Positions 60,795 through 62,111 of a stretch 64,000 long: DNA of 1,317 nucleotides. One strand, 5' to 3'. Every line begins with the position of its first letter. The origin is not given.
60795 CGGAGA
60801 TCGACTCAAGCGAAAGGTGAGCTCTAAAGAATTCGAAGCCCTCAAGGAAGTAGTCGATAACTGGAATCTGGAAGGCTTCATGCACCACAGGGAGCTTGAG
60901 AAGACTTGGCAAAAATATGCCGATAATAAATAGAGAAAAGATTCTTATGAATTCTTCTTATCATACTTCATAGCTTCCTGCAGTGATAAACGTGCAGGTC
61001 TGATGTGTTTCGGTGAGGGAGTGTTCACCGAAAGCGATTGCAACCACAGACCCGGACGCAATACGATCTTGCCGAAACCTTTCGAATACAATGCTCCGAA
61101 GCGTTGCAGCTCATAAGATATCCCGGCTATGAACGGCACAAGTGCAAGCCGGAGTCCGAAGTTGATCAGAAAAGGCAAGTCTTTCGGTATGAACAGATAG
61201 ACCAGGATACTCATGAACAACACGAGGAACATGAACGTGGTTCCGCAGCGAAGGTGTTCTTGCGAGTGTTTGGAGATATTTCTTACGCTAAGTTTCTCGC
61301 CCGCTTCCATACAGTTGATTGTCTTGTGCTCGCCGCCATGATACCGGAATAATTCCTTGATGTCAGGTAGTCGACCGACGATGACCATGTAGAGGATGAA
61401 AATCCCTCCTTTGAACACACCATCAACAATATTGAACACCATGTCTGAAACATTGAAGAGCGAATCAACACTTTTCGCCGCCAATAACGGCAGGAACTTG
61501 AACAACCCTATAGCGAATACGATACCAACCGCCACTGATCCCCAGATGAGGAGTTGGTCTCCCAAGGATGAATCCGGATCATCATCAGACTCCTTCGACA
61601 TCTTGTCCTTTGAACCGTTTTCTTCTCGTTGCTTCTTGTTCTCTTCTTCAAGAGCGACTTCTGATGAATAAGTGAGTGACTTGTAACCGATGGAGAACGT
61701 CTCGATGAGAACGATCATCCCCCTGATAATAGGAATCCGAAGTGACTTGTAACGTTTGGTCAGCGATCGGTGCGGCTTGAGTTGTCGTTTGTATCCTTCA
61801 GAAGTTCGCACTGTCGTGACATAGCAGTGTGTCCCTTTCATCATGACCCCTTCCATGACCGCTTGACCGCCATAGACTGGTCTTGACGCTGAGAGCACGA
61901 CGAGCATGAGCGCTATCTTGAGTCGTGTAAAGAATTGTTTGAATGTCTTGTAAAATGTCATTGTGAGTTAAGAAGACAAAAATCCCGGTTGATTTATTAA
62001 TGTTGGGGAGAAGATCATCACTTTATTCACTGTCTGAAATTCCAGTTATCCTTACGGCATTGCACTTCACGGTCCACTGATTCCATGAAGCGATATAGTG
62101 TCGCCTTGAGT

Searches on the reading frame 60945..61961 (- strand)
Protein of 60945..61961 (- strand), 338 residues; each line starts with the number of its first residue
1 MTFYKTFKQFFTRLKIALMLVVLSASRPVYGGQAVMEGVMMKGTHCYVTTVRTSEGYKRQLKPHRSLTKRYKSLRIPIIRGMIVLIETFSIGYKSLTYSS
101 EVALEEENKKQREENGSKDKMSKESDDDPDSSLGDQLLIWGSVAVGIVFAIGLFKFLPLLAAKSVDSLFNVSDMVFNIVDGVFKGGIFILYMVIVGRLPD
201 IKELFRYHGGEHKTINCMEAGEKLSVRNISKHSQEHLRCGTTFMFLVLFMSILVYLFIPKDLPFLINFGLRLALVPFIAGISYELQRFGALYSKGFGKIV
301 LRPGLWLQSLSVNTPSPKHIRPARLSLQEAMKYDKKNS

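Call 95: search_protein_families(library=pfam, proteins=[window:60945-61961:-], max_evalue=0.00001)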
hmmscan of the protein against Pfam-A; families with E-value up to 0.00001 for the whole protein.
window:60945-61961:- (338 aa): 1 family
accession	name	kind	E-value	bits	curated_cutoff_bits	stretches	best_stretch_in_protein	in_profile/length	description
PF07136.16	DUF1385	-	1.3e-68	231.2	22.1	1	76-332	1-226/227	Protein of unknown function (DUF1385)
